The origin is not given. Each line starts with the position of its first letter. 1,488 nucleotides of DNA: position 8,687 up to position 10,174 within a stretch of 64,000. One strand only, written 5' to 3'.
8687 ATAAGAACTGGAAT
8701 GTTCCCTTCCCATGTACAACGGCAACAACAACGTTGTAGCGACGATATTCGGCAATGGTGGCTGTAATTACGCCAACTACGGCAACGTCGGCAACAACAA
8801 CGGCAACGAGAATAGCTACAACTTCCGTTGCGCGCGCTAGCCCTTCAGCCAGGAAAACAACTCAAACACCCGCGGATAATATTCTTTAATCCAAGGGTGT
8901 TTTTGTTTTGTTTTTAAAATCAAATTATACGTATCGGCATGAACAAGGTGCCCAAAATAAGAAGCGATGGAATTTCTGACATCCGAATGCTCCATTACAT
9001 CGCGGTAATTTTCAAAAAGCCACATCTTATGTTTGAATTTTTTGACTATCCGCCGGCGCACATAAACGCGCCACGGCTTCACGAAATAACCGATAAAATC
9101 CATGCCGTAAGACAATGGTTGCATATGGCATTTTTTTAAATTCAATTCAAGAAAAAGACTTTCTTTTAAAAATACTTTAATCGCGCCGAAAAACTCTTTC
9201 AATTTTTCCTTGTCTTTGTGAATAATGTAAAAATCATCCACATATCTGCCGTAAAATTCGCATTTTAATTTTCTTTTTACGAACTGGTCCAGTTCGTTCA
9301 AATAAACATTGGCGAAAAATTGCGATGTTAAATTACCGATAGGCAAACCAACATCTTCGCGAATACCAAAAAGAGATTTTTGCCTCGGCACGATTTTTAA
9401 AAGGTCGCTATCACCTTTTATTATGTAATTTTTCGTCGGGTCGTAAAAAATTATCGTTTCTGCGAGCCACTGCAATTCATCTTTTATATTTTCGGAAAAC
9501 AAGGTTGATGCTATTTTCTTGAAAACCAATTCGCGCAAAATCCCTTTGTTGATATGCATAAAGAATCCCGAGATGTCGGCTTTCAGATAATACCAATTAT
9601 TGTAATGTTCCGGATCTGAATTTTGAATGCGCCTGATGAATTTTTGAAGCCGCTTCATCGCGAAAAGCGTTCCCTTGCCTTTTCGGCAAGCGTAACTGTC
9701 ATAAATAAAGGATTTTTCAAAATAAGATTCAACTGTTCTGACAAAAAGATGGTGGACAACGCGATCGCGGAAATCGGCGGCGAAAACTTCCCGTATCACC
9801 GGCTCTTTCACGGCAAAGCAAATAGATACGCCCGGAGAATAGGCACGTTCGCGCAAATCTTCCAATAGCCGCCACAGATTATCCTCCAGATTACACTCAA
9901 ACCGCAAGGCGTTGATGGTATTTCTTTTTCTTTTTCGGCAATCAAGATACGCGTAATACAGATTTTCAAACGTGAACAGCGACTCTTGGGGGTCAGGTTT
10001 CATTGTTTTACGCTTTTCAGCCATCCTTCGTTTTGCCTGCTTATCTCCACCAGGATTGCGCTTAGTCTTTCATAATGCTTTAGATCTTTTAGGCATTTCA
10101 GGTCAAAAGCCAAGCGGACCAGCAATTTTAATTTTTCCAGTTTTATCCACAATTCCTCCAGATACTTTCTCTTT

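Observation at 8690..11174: Complete diversity-generating retroelement with perfect adenine-specific TR/VR pattern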

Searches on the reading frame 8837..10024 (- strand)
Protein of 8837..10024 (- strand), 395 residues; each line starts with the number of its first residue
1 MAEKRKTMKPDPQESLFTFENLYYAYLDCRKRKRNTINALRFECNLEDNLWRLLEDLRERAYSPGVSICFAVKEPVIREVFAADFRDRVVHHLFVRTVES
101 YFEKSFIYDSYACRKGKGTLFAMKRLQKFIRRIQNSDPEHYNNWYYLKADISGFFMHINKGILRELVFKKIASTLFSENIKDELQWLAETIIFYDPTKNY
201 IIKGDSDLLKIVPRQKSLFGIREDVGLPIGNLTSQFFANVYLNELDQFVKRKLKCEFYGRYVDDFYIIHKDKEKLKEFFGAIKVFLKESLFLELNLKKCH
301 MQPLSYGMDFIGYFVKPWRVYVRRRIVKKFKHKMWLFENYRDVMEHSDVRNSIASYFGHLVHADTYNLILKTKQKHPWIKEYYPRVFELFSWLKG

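Call 5: search_protein_families(library=pfam, proteins=[window:8837-10024:-], max_evalue=0.01)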
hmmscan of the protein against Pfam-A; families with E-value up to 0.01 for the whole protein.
window:8837-10024:- (395 aa): 1 family
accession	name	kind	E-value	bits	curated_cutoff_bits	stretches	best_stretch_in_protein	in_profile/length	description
PF00078.32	RVT_1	-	1.8e-17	64.2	29.6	1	84-313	16-203/205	Reverse transcriptase (RNA-dependent DNA polymerase)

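Call 6: search_protein_families(library=ncbifam, proteins=[window:8837-10024:-], max_evalue=0.01)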
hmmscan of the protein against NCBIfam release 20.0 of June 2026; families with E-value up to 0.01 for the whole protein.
window:8837-10024:- (395 aa): 7 families
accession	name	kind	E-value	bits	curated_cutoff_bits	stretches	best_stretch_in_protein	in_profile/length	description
TIGR04416.1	group_II_RT_mat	equivalog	2.6e-26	92.6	300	2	222-320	175-272/353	group II intron reverse transcriptase/maturase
NF038233.2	retron_St85_RT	exception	3.4e-13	49.5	235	1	137-316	82-231/289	retron St85 family RNA-directed DNA polymerase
NF041747.1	Drt3a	equivalog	1.3e-11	44.5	200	1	145-302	112-238/412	antiviral reverse transcriptase Drt3a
NF041749.1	Drt4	equivalog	4e-09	36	450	1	223-304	191-269/489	antiviral reverse transcriptase Drt4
NF041746.1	Drt2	equivalog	2.4e-08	33.6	390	1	210-334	207-340/416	antiviral reverse transcriptase Drt2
NF041748.1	Drt3b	equivalog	5.5e-05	22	350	1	223-299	228-312/647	antiviral reverse transcriptase Drt3b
NF041750.1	Drt5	equivalog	0.0012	17.9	550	1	227-301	179-250/484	antiviral reverse transcriptase Drt5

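Call 10: search_solved_structures(query=window:8837-10024:-, max_evalue=0.001, show_alignments=1)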
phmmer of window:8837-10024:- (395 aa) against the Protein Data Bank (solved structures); distinct sequences matched with E-value up to 0.001: 8.
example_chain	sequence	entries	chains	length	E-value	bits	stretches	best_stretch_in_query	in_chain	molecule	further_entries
8ub7_A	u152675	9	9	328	4.8e-39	138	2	223-371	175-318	Reverse transcriptase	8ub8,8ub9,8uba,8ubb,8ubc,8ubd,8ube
6me0_C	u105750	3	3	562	4e-09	39.4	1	225-344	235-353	Maturase reverse transcriptase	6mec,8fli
5hhl_A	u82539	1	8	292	5.4e-07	32.4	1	225-313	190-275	Retron-type reverse transcriptase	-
7uim_D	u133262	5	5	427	8.2e-07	31.8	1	225-317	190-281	Group II intron reverse transcriptase/maturase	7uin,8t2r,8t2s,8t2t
5hhj_A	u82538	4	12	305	2.9e-06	30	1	225-313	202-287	Retron-type reverse transcriptase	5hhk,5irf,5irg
6ar1_A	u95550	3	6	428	1.1e-05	28.1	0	221-331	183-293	GsI-IIC RT | Trt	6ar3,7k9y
5g2x_C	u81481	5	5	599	2.2e-05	27.1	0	226-294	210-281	GROUP II INTRON-ENCODED PROTEIN LTRA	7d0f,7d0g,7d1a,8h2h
7kft_D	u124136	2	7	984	2.5e-05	26.9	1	223-316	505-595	Cas6-RT-Cas1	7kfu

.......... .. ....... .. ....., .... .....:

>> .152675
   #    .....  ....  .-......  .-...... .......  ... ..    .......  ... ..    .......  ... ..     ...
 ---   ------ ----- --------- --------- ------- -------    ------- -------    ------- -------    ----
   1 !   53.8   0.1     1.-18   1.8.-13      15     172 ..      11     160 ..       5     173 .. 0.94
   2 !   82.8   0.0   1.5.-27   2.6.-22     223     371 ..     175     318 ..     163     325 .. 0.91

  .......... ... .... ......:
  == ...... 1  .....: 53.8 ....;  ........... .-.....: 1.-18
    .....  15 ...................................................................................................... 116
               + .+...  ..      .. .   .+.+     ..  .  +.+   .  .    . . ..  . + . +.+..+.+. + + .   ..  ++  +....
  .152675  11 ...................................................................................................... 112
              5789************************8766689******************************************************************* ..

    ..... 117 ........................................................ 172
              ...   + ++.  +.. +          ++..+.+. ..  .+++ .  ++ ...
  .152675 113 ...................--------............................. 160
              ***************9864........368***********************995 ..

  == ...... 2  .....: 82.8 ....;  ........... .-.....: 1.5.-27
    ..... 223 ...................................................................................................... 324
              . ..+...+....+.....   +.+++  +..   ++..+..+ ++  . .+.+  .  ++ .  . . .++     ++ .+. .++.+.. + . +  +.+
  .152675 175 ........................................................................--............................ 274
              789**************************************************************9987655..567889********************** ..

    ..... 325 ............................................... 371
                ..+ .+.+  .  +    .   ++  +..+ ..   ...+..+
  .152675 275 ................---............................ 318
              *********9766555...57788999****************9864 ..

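Call 12: find_homologous_proteins(query=window:8837-10024:-)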
Query window:8837-10024:- (395 aa): 8000 proteins with E <= 0.001 among 8000 candidates; the best 120 are listed.
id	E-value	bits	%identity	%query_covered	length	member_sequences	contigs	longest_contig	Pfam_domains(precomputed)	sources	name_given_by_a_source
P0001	1.0e-264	896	100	98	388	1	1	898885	PF00078.33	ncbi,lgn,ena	-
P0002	7.3e-197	673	77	96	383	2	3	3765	PF00078.33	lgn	-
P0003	3.8e-195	667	75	99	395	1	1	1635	PF00078.33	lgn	-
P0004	5.7e-191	653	74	96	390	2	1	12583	PF00078.33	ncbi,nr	ncbi:RNA-directed DNA polymerase [Candidatus Wolfebacteria bacterium]|nr:RNA-directed DNA polymerase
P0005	2.8e-190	651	72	98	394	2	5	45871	PF00078.33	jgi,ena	-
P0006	3.7e-189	647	73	95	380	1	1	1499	PF00078.33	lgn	-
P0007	7.2e-185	633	72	96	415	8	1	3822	PF00078.33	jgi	-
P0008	9.7e-183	626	72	96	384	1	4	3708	PF00078.33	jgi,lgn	-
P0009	2.2e-182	625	71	95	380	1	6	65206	PF00078.33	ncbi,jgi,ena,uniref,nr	ncbi:reverse transcriptase [Candidatus Falkowbacteria bacterium CG11_big_fil_rev_8_21_14_0_20_39_10]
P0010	6.1e-181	620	70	97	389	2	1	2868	PF00078.33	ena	-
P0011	7.8e-175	600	70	93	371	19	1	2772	PF00078.33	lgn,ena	-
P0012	3.2e-174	598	74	89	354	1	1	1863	PF00078.33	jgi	jgi:hypothetical protein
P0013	8.6e-141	488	56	95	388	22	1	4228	PF00078.33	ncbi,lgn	-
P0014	2.0e-113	398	54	90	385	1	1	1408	PF00078.33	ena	-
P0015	5.9e-113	396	54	90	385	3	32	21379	PF00078.33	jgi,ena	-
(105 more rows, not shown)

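Call 13: find_encoding_contigs(protein=P0001, flank=6000, max_places=3)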
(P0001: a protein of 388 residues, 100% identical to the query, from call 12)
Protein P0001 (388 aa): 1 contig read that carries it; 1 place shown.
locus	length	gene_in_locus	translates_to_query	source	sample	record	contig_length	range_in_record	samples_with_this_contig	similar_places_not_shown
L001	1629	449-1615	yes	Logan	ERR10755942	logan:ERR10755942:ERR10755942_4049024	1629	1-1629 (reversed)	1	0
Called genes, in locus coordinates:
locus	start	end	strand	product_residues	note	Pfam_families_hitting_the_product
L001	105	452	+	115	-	PF22296:bAvd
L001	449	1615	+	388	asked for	PF00078:RVT_1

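Call 14: find_encoding_contigs(protein=P0005, flank=6000, max_places=4)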
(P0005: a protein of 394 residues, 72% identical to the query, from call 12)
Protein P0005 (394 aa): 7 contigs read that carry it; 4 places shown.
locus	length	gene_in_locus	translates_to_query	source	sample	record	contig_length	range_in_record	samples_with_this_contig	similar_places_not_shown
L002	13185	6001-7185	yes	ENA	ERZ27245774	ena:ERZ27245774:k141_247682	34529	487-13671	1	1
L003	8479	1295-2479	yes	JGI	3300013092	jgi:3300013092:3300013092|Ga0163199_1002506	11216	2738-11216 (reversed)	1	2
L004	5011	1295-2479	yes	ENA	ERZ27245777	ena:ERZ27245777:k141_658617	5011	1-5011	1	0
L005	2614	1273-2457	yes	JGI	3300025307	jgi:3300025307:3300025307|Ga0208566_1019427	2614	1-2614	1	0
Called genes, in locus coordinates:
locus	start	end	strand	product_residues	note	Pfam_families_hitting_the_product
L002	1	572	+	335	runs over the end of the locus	PF06723:MreB_Mbl, PF00012:HSP70, PF14450:FtsA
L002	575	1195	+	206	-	PF13177:DNA_pol3_delta2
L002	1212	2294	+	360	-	PF14870:PSII_BNR (faint), PF25852:DUF6242_C (faint), PF02012:BNR (faint), PF15902:Sortilin-Vps10 (weak)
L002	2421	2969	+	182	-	PF01765:RRF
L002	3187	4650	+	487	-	PF02163:Peptidase_M50, PF13366:PDDEXK_3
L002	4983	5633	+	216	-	-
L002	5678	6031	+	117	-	PF22296:bAvd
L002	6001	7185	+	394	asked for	PF00078:RVT_1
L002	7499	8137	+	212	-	PF10502:Peptidase_S26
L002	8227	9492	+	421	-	PF00587:tRNA-synt_2b, PF03129:HGTP_anticodon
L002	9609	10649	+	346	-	PF06723:MreB_Mbl, PF00022:Actin, PF11104:PilM_2 (faint), PF00012:HSP70, PF14450:FtsA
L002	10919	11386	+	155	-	PF01029:NusB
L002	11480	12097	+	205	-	PF00163:Ribosomal_S4, PF01479:S4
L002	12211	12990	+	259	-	PF01193:RNA_pol_L, PF01000:RNA_pol_A_bac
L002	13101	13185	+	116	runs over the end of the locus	PF01196:Ribosomal_L17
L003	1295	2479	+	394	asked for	PF00078:RVT_1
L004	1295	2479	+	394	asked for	PF00078:RVT_1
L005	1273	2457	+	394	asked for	PF00078:RVT_1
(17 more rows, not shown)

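Call 15: find_encoding_contigs(protein=P0009, flank=6000, max_places=3)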
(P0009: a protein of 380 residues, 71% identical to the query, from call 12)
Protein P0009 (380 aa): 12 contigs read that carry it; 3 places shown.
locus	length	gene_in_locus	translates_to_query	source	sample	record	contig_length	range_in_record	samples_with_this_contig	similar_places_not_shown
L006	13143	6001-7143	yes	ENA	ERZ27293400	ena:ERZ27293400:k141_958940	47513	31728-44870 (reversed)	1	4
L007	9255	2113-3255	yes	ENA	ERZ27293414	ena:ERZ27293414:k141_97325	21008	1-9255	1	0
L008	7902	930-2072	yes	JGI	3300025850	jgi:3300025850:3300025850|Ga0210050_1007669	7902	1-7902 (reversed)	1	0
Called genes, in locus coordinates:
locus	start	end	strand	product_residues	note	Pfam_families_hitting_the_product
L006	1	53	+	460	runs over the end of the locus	PF25788:Ig_Rha78A_N (weak)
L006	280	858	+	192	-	-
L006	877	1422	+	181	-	PF07963:N_methyl (weak)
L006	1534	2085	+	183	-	-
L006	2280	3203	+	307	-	-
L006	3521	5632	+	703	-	-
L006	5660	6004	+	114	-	PF22296:bAvd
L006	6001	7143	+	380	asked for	PF00078:RVT_1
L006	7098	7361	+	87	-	-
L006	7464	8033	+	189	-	PF10502:Peptidase_S26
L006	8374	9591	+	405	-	PF13173:AAA_14, PF13635:DUF4143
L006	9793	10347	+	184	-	PF13592:HTH_33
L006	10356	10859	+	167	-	PF13358:DDE_3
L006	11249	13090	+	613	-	-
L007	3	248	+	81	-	?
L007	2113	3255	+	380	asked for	PF00078:RVT_1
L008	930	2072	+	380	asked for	PF00078:RVT_1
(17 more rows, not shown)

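Call 16: find_encoding_contigs(protein=P0004, flank=6000, max_places=2)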
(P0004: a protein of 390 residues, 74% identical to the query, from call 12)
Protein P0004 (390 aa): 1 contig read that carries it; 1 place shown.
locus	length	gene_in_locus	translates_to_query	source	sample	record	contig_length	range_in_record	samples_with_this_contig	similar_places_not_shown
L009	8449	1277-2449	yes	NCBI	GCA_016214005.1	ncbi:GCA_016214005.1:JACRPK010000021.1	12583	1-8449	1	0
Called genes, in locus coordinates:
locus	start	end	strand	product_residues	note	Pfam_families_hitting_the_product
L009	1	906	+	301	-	?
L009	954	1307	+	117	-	PF22296:bAvd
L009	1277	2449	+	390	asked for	PF00078:RVT_1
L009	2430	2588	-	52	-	-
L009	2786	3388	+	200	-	PF10502:Peptidase_S26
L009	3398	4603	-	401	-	PF12704:MacB_PCD, PF02687:FtsX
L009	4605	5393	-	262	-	PF02463:SMC_N (faint), PF00005:ABC_tran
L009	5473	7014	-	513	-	PF25990:Beta-barrel_YknX, PF25967:RND-MFP_C (faint), PF25975:CzcB_C (faint), PF25989:YknX_C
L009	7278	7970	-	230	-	-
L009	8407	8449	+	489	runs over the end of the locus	PF01743:PolyA_pol, PF12627:PolyA_pol_RNAbd, PF01966:HD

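Call 44: find_related_loci(query=window:8837-10024:-, collection=genome_contigs, flank=4000)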
Query window:8837-10024:- (395 aa) in genome_contigs; peptide patterns used: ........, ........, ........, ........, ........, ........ (x = any residue, [..] = any of these).
173 stretches matched a pattern; 5 encode a relative of the query (tblastn E <= 1e-3); 5 distinct loci.
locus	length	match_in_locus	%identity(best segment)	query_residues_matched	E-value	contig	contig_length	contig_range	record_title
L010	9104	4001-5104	47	15-368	7e-101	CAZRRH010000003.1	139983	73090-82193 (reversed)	MAG TPA_asm: uncultured Candidatus Saccharibacteria bacterium isolate binchicken_co115_314 genome assembly, contig: NODE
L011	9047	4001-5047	45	21-368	9e-78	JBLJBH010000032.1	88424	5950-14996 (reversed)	MAG: Patescibacteria group bacterium isolate FCR3224_Bin.24_lim Bin.24.NODE_41_length_88424_cov_37.478697, whole genome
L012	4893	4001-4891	45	19-319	8e-77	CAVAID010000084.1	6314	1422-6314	bacterium isolate H07605-L1_cleanbin_000010 genome assembly, contig: Spades_H07605-L1_contig_4060, whole genome shotgun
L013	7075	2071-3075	36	14-368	9e-53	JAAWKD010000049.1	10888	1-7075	MAG: Clostridia bacterium isolate ABMPRH_45_1 SL341413_scaffold_6101, whole genome shotgun sequence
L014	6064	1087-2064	34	17-368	2e-49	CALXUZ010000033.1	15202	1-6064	MAG: uncultured Clostridia bacterium isolate BRZ_DN__bin3 genome assembly, contig: BRZ_DN__NODE_4576_length_15202_cov_7.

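Call 50: find_related_loci(query=A2, collection=metagenome_contigs, flank=4000)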
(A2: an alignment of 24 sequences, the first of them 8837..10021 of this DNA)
Query A2 (394 aa) in metagenome_contigs; peptide patterns used: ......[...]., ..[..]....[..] (x = any residue, [..] = any of these).
600 stretches matched a pattern (row limit reached: there are more); 582 encode a relative of the query (tblastn E <= 1e-3); the best 80 are kept; 80 distinct loci.
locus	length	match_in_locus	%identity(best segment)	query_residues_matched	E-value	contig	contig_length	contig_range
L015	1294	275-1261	54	7-337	3e-120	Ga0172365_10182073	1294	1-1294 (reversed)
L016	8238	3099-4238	47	15-375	9e-109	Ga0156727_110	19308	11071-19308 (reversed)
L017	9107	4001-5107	49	12-367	2e-108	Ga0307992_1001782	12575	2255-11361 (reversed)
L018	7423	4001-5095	49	8-367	3e-108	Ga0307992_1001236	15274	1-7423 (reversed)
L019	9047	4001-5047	50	14-362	3e-108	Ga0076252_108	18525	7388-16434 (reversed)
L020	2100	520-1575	50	15-367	9e-111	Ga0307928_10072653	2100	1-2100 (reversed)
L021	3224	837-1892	49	12-367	4e-107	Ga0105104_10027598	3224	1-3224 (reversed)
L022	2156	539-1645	48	15-382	2e-105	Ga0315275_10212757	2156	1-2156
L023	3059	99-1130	48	13-367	3e-102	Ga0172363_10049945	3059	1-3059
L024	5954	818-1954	45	10-379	3e-99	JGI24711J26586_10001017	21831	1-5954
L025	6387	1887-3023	45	10-379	3e-99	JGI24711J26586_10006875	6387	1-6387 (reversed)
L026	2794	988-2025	49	14-367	6e-102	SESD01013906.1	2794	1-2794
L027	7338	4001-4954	52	14-334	1e-98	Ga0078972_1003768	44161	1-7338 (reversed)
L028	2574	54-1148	49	13-367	1e-101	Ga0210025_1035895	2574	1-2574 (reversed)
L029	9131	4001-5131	46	14-378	2e-97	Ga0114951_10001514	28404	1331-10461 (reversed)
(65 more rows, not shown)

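Call 56: find_encoding_contigs(protein=P0002, flank=3000, max_places=2)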
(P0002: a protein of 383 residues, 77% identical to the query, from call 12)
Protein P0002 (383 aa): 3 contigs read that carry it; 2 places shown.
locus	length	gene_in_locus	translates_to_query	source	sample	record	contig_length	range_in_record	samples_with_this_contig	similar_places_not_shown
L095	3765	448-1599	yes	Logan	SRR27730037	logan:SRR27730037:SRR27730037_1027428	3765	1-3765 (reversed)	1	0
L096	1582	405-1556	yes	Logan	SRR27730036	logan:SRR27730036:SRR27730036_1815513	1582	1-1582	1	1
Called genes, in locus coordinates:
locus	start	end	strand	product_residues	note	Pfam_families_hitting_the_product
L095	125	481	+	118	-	PF05635:23S_rRNA_IVP (weak), PF22296:bAvd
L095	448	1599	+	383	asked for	PF00078:RVT_1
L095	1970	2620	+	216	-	PF10502:Peptidase_S26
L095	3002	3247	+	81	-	PF21748:UPF0150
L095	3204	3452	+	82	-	PF07927:HicA_toxin (weak)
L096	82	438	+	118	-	PF05635:23S_rRNA_IVP (weak), PF22296:bAvd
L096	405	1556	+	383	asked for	PF00078:RVT_1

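Call 57: find_encoding_contigs(protein=P0007, flank=3000, max_places=2)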
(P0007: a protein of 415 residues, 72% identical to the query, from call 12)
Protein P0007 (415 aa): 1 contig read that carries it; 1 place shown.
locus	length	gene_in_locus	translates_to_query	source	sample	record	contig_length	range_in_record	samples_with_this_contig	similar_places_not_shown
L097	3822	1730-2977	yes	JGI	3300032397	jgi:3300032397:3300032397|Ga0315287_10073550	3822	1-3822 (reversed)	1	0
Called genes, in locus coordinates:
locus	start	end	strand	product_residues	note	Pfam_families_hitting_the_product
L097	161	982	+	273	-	-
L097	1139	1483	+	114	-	PF22296:bAvd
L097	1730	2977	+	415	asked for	PF00078:RVT_1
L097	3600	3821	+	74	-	?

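Call 58: find_encoding_contigs(protein=P0008, flank=3000, max_places=2)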
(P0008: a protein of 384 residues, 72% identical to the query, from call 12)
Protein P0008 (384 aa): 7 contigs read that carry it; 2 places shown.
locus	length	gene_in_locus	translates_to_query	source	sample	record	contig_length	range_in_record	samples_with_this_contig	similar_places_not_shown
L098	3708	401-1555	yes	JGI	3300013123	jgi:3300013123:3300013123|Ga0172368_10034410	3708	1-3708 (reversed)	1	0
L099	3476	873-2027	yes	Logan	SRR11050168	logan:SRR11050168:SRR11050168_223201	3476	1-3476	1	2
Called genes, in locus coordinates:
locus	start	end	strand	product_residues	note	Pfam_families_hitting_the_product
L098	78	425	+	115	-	PF22296:bAvd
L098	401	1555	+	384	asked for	PF00078:RVT_1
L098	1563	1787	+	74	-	-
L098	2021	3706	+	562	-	?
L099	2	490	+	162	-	?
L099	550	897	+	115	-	PF22296:bAvd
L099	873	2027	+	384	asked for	PF00078:RVT_1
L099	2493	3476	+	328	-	?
